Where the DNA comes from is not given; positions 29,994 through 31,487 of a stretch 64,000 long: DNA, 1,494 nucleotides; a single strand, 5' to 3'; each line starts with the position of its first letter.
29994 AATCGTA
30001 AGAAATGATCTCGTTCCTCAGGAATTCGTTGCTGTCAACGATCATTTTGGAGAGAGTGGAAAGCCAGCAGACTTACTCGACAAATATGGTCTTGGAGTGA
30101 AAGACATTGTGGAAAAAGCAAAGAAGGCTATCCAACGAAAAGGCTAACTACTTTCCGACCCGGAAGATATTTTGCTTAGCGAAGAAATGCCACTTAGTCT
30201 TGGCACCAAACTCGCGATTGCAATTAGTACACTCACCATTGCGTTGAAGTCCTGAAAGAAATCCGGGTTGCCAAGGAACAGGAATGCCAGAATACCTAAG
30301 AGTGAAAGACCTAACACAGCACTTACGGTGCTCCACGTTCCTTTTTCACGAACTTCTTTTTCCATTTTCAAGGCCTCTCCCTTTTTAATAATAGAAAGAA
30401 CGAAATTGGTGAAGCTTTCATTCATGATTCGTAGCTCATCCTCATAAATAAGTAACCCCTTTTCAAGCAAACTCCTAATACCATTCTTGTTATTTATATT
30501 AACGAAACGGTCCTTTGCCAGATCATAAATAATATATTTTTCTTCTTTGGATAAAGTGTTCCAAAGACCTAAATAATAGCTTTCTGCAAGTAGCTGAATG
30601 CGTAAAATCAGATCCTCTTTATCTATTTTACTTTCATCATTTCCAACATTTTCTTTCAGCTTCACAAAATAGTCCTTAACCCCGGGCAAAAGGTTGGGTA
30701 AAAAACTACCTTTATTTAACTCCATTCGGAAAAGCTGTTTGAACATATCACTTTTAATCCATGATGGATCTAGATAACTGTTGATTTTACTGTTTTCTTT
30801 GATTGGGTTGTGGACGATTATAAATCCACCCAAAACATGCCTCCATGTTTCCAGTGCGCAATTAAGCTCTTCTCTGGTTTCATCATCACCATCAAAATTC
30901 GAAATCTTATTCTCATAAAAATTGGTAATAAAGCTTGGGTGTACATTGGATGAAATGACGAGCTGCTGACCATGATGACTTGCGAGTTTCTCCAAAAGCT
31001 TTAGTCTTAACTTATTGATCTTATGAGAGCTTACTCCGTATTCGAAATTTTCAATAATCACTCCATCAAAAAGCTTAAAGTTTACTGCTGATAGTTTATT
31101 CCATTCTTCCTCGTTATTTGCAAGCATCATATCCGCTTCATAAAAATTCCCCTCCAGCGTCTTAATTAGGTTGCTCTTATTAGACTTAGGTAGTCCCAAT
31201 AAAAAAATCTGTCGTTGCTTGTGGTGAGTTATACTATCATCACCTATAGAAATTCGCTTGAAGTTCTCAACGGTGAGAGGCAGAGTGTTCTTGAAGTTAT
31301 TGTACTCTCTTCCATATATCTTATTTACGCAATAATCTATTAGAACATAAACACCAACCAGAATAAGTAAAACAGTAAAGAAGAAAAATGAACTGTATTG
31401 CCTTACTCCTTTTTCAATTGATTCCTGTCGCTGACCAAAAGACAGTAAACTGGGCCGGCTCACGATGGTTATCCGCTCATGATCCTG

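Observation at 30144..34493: Orphan 1449-aa membrane protein joining two Cache-like sensor regions to a degenerate P-loop/winged-helix module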

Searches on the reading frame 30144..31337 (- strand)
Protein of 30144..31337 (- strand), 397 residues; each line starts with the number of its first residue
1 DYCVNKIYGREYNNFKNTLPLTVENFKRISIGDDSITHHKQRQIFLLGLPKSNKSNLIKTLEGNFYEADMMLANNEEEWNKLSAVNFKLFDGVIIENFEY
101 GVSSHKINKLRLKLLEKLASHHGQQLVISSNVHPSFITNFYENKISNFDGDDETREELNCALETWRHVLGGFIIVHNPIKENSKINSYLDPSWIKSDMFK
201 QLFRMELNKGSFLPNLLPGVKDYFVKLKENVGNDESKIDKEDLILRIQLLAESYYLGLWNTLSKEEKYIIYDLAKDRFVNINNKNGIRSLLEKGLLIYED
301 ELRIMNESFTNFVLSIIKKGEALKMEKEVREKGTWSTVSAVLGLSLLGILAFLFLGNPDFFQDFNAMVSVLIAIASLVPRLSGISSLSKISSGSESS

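Call 16: search_solved_structures(query=A2, max_evalue=10, show_alignments=3)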
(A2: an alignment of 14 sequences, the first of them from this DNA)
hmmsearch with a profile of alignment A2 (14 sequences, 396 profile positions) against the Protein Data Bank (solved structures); distinct sequences matched with E-value up to 10: 6.
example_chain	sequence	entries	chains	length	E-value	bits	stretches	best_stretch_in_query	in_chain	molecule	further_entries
6raw_N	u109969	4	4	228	0.067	15.2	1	110-254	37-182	DNA replication complex GINS protein SLD5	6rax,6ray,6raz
2z4r_A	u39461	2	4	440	0.14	14.2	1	65-149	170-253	Chromosomal replication initiator protein dnaA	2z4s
8xrw_I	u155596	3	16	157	0.59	12.1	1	45-139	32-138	Phosphopantetheine adenylyltransferase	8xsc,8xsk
8xsv_A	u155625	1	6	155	0.6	12.1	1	45-139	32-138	Phosphopantetheine adenylyltransferase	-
3otw_A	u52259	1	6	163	0.67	11.9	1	45-139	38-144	Phosphopantetheine adenylyltransferase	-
6vbv_3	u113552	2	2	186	1.2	11.1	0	39-62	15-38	ADP-ribosylation factor-like protein 6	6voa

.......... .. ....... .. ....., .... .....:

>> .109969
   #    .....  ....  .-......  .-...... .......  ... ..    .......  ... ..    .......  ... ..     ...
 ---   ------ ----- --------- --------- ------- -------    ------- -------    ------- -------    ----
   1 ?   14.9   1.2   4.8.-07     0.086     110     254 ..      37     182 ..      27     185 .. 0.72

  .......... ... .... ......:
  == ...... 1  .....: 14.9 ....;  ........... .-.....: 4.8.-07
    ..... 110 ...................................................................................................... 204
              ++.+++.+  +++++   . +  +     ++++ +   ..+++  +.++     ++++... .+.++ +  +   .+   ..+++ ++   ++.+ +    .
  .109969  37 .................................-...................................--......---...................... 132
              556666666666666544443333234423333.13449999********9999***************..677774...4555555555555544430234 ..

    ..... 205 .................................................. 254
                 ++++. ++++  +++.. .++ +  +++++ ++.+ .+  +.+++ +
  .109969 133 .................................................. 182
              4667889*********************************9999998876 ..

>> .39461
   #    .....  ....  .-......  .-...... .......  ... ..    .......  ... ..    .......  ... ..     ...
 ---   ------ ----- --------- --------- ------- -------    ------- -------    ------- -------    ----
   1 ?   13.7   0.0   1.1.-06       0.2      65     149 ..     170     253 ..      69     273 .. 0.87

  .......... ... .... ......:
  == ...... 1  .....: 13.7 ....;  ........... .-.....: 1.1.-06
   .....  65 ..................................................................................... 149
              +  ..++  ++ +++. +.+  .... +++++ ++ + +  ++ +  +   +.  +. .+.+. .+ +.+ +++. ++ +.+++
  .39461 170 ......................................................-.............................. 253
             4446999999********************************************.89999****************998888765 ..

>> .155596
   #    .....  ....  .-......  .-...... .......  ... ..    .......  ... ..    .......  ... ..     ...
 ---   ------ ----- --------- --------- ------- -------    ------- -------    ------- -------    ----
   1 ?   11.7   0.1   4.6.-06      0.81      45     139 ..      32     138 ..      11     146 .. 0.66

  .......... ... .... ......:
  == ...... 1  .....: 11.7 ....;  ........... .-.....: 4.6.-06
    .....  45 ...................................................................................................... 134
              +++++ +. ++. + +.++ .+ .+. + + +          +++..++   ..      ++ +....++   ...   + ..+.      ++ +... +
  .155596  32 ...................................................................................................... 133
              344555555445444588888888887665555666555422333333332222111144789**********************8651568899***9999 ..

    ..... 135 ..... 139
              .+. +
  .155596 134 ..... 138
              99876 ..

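Call 29: predict_structure(alignment_id=A2)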
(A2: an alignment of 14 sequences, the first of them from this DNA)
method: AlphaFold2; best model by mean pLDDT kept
length: 397 residues; sequences in the alignment: 14
mean_pLDDT: 66.3   pTM: 0.46
mean pLDDT of the five models: 66.3, 61.5, 61.4, 61.1, 59.5
residues with pLDDT >= 90: 1; 70-90: 193; 50-70: 129; < 50: 74
segments of 3 or more residues with pLDDT < 50: 1-18, 178-186, 188-210, 331-337, 385-397
pLDDT, mean of each block of 10 residues (from residue 1): 36 40 55 56 73 67 84 75 83 86 83 83 80 81 86 84 80 62 45 43 44 60 77 74 67 73 78 67 67 65 68 66 56 50 72 69 71 62 42 31
secondary structure, 60 per line:
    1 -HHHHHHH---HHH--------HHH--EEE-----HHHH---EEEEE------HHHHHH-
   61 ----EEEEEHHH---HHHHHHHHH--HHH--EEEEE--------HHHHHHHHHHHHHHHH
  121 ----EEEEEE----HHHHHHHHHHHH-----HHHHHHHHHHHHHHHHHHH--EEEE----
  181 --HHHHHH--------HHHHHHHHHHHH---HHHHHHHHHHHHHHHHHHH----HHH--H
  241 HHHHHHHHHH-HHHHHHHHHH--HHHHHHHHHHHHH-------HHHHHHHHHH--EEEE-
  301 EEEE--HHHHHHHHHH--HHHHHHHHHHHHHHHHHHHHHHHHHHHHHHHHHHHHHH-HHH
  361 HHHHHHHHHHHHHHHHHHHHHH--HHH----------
elements in order: H2-8 E28-30 H36-39 E43-47 H54-59 E65-69 H76-84 E92-96 H105-120 E125-130 H135-146 H152-170 E173-176 H183-188 H197-208 H212-230 H240-250 H252-261 H264-276 H284-293 E296-299 E301-304 H307-316 H319-356 H358-382

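Call 32: search_protein_representatives(alignment_id=A2)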
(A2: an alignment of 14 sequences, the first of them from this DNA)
Query: 14 sequences, 396 profile positions. Proteins with E-value up to 0.001 (for the whole library): 3298; up to 1e-10: 2697; up to 1e-30: 969. The best 150 are listed.
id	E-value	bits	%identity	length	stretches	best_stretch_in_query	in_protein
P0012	9.2e-190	647.0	-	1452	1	1-394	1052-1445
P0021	1.1e-102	360.3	-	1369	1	2-393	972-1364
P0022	1.5e-101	356.5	-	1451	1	2-392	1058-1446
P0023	2.4e-88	313.1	-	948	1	2-393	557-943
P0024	1.4e-86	307.2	-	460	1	2-391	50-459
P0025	6.2e-85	301.9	-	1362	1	28-391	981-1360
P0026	5.9e-84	298.6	-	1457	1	28-392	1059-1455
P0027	2.3e-83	296.7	-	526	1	33-392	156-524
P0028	9.2e-83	294.7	-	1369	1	12-391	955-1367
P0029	1.3e-82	294.3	-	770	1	3-392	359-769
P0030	2.1e-82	293.5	-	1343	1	35-393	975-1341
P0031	4.2e-82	292.5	-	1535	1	2-389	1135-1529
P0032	7.3e-82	291.7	-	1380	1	22-390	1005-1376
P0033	1.4e-81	290.8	-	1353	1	36-391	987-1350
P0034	1.1e-80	287.8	-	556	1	4-392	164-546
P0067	3.1e-75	269.9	-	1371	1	21-392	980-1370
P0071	2.5e-74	266.9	-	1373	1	28-393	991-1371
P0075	4.3e-74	266.2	-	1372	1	28-391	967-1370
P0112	1.5e-68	247.9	-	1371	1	21-382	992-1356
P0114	8.9e-68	245.4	-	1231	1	2-386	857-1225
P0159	2.5e-62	227.4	-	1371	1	41-393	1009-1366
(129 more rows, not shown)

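Call 33: fold_search(model_id=the predicted structure, library=pdb)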
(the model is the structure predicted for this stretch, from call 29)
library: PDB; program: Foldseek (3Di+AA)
matches with E <= 10: 1024; with E <= 0.001: 14
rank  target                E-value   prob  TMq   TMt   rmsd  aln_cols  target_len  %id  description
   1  8btg_B                9.4e-05  1.00  0.24  0.27  24.4       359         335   13  Cryo-EM structure of the bacterial replication origin opening basal unwinding system (released 2024-02-14)
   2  2hcb_C                1.8e-04  1.00  0.21  0.25  19.3       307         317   14  Structure of AMPPCP-bound DnaA from Aquifex aeolicus (released 2006-07-25)
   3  2z4r_A                2.0e-04  1.00  0.27  0.41  15.6       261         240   15  Crystal structure of domain III from the Thermotoga maritima replication initiation protein DnaA (released 2008-02-19)
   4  8btg_A                2.1e-04  1.00  0.25  0.29  20.2       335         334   14  Cryo-EM structure of the bacterial replication origin opening basal unwinding system (released 2024-02-14)
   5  1l8q                  3.0e-04  0.99  0.22  0.27  17.6       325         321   13  CRYSTAL STRUCTURE OF DNA REPLICATION INITIATION FACTOR (released 2002-09-25)
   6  3hte_F                4.1e-04  1.00  0.22  0.29  13.3       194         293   16  Crystal structure of nucleotide-free hexameric ClpX (released 2009-11-24)
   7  4i34_C                4.1e-04  1.00  0.21  0.27  14.6       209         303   17  Crystal Structure of W-W-W ClpX Hexamer (released 2013-05-15)
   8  3bos_B                5.2e-04  1.00  0.26  0.41  16.9       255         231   14  Crystal structure of a putative dna replication regulator HDA (SAMA_1916) from Shewanella amazonensis sb2b at 1.75 A r (released 2008-01-15)
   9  8s0c_D                5.8e-04  0.97  0.22  0.23  21.7       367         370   11  H. sapiens ORC1-5 bound to double stranded DNA as part of the MCM-ORC complex (released 2024-10-02)
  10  8thb_C                6.1e-04  0.96  0.20  0.24  21.6       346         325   11  Structure of the Saccharomyces cerevisiae PCNA clamp unloader Elg1-RFC complex (released 2024-05-22)
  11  2qp9                  7.6e-04  1.00  0.21  0.28  16.8       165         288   13  Crystal Structure of S.cerevisiae Vps4 (released 2007-10-09)
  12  3gli_F                7.6e-04  0.99  0.25  0.29  20.4       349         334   12  Crystal Structure of the E. coli clamp loader bound to Primer-Template DNA and Psi Peptide (released 2009-05-26)
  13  3r8f_A                7.6e-04  0.98  0.24  0.29  19.1       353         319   12  Replication initiator DnaA bound to AMPPCP and single-stranded DNA (released 2011-09-28)
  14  4i34_E                9.5e-04  0.99  0.22  0.27  15.8       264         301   16  Crystal Structure of W-W-W ClpX Hexamer (released 2013-05-15)
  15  8ui7_C                1.2e-03  0.90  0.21  0.24  20.8       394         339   10  Cryo-EM map of human clmap-clamp loader ATAD5-RFC-gapped PCNA complex in intermediate state 3 (released 2024-05-29)
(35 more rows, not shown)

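Call 42: find_related_loci(query=A2, collection=genome_contigs, flank=6000)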
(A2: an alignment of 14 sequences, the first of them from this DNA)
Query A2 (397 aa) in genome_contigs; peptide patterns used: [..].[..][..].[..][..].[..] (x = any residue, [..] = any of these).
219 stretches matched a pattern; 109 encode a relative of the query (tblastn E <= 1e-3); the best 80 are kept; 80 distinct loci.
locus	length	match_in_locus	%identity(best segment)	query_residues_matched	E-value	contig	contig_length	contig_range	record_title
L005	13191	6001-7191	77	1-397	0e+0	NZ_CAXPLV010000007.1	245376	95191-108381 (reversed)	MAG: Ekhidna sp. isolate 02um_A1Z0718_1.18 k127_121982, whole genome shotgun sequence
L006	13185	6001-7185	75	1-397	0e+0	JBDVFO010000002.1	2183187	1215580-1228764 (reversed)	MAG: Ekhidna sp. isolate LC.102.F.A1_144_55 LC_102_F_A1_144_55_000000000002, whole genome shotgun sequence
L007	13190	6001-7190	79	1-397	0e+0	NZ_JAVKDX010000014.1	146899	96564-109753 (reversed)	MAG: Ekhidna sp. isolate E2-BRE-04 k141_34197, whole genome shotgun sequence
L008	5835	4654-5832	70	1-392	0e+0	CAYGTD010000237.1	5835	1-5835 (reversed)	MAG TPA_asm: uncultured Roseivirgaceae bacterium isolate ERP117304_co2_58 genome assembly, contig: NODE_9949_length_5835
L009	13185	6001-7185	82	1-395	0e+0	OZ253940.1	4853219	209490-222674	MAG: Ekhidna sp. isolate c52fc824-8bba-4eb9-a90f-18e0d147ea12 genome assembly, chromosome: 1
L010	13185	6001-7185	57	1-395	5e-135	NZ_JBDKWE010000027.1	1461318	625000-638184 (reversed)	Ekhidna sp. MALMAid0563 k141_35, whole genome shotgun sequence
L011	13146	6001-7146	57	1-384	4e-136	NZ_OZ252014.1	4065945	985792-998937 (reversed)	MAG: Ekhidna sp. isolate e29e0121-e1b8-4a42-b41d-e37288f8bc50 chromosome 1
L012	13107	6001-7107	34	35-389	1e-62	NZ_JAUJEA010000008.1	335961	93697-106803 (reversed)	Splendidivirga corallicola strain BMA10 NAEMHLCP_8, whole genome shotgun sequence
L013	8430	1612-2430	38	93-384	2e-54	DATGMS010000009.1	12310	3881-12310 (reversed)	MAG TPA_asm: Cyclobacteriaceae bacterium isolate SMAG_U10323 k141_1119743, whole genome shotgun sequence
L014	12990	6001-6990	35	69-384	5e-53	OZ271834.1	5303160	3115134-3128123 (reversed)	MAG: Ekhidna sp. isolate 422ce38f-7c21-4f86-9ea3-bba0ab943fef genome assembly, chromosome: 1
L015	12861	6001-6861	39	93-387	3e-52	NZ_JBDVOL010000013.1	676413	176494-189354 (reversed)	MAG: Reichenbachiella sp. isolate LC.101.F.A3_199_15 LC_101_F_A3_199_15_000000000013, whole genome shotgun sequence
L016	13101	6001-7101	32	34-393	5e-51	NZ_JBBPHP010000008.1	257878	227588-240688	Catalinimonas sp. 4WD22 NODE_8_length_257878_cov_181.368435, whole genome shotgun sequence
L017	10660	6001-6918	37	93-397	8e-49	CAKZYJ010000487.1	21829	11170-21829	MAG TPA_asm: uncultured Flammeovirgaceae bacterium isolate SRR3401487_bin.61_CONCOCT_v1.1_MAG genome assembly, contig: E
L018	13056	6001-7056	32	45-388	5e-48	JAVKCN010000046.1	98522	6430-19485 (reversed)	MAG: Cyclobacteriaceae bacterium isolate F4-SAH-22 k141_93949, whole genome shotgun sequence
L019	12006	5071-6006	34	91-397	5e-48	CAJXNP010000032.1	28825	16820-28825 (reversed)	MAG TPA_asm: uncultured Cytophagales bacterium isolate SRR6201619_bin.14_MetaBAT_v2.12.1_MAG genome assembly, contig: NO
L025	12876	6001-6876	35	93-383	7e-46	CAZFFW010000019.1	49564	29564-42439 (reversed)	MAG TPA_asm: uncultured Porifericola sp. isolate SRP063590_co1_125 genome assembly, contig: NODE_621_length_49564_cov_9.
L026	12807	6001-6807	37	93-368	3e-45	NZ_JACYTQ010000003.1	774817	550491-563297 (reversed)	Echinicola arenosa strain CAU 1574 contig3, whole genome shotgun sequence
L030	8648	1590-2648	31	41-393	9e-48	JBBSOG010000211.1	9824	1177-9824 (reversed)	MAG: Cytophagales bacterium isolate LS6_sbin.23 LS6_sbin.23_K_431910_L_9824_cov_8.0000, whole genome shotgun sequence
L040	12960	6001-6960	29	60-382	2e-35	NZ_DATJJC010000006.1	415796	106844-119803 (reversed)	MAG: Mucilaginibacter sp. isolate SMAG_U15555 k141_9614654, whole genome shotgun sequence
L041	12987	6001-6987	30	62-396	3e-35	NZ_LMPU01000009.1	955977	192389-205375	Pedobacter sp. Leaf194 contig_3, whole genome shotgun sequence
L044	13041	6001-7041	26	40-387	4e-35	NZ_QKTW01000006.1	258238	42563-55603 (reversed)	Taibaiella soli strain R1-15 M2_S3_L001_R1_001__paired__contig_6, whole genome shotgun sequence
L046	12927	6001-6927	28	60-371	3e-34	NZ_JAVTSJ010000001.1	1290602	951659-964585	Pedobacter aquatilis strain MADA_852 contig_0001, whole genome shotgun sequence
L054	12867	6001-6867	28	93-397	9e-33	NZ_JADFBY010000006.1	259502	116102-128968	Mucilaginibacter sp. JRF contig_06, whole genome shotgun sequence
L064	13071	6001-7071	27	36-373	1e-31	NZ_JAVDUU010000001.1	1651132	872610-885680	Mucilaginibacter pocheonensis strain 3262 Ga0454449_01, whole genome shotgun sequence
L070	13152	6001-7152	23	12-387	5e-31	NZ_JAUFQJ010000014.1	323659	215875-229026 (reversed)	Ferruginibacter paludis strain CECT 8366 platanus_K_17_124_17, whole genome shotgun sequence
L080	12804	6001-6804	29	93-381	2e-29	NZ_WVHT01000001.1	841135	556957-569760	Hufsiella arboris strain HMF7647 1, whole genome shotgun sequence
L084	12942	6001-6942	27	64-387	1e-28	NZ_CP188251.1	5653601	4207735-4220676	Mucilaginibacter sp. McL0603 chromosome, complete genome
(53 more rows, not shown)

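Call 45: list_cluster_members(proteins=[L041:2968-6990:+, L064:3106-7134:+, L044:2950-7071:+, L070:3142-7179:+, L016:2998-7107:+, L080:2782-6846:+, L046:2974-6996:+, L084:2644-6981:+, L026:2569-6885:+, L010:2881-7188:+])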
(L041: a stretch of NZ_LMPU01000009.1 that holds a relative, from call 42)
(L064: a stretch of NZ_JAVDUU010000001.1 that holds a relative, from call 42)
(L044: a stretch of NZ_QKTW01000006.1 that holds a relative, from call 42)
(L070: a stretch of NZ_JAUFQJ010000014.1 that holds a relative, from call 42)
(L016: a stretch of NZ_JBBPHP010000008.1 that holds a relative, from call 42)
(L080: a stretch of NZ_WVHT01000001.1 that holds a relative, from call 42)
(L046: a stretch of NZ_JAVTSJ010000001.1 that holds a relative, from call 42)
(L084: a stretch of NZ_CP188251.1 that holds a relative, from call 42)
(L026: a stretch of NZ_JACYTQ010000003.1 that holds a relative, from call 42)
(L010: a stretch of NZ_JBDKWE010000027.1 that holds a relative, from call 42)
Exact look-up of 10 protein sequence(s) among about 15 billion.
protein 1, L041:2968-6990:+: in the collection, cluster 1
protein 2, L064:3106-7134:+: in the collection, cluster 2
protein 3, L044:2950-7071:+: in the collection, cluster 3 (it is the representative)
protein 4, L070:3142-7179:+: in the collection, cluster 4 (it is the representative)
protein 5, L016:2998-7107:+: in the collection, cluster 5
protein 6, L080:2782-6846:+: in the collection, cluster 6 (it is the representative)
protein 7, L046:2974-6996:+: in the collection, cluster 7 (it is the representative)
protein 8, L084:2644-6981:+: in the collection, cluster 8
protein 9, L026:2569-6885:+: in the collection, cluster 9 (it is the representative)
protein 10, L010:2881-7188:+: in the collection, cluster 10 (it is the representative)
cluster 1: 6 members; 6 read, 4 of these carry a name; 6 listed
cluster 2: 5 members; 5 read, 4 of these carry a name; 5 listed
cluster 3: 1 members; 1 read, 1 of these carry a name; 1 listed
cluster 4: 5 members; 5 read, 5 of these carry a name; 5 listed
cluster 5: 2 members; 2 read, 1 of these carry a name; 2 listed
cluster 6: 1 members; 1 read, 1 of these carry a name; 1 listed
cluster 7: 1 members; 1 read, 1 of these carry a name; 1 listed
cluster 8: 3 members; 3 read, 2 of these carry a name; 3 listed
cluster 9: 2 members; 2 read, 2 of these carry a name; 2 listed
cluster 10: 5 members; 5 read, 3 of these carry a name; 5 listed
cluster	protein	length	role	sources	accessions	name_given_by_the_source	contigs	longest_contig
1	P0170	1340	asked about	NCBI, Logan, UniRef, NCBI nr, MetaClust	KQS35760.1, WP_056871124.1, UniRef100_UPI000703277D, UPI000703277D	hypothetical protein [Pedobacter sp. Leaf194] | PDC sensor domain-containing protein n=1 Tax=Pedobacter sp. Leaf194 TaxID=1736297 ... | status=active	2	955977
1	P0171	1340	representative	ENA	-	-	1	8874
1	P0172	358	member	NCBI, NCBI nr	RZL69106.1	MAG: hypothetical protein EOO93_02510 [Pedobacter sp.]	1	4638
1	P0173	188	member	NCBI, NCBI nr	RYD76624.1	MAG: hypothetical protein EOP53_14375 [Sphingobacteriales bacterium]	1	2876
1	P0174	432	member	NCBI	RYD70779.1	MAG: hypothetical protein EOP55_21685, partial [Sphingobacteriales bacterium]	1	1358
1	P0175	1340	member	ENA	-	-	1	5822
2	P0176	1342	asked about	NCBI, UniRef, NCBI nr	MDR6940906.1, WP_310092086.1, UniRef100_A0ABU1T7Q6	cache domain-containing protein [Mucilaginibacter pocheonensis] | Cache domain-containing protein n=1 Tax=Mucilaginibacter pocheonensis TaxID=398050 ...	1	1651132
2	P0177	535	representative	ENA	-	-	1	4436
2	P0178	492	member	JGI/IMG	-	hypothetical protein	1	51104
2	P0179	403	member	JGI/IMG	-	hypothetical protein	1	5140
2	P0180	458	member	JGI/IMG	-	hypothetical protein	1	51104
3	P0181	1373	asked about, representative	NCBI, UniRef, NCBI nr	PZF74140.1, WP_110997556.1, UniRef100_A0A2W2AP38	PDC sensor domain-containing protein [Taibaiella soli] | Cache domain-containing protein n=1 Tax=Taibaiella soli TaxID=1649169 ... | cache domain-containing protein [Taibaiella soli]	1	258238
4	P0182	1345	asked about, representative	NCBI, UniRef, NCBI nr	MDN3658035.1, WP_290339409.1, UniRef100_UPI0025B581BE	cache domain-containing protein [Ferruginibacter paludis] | cache domain-containing protein n=1 Tax=Ferruginibacter paludis TaxID=1310417 ...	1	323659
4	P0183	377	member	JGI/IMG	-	hypothetical protein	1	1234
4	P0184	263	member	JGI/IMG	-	hypothetical protein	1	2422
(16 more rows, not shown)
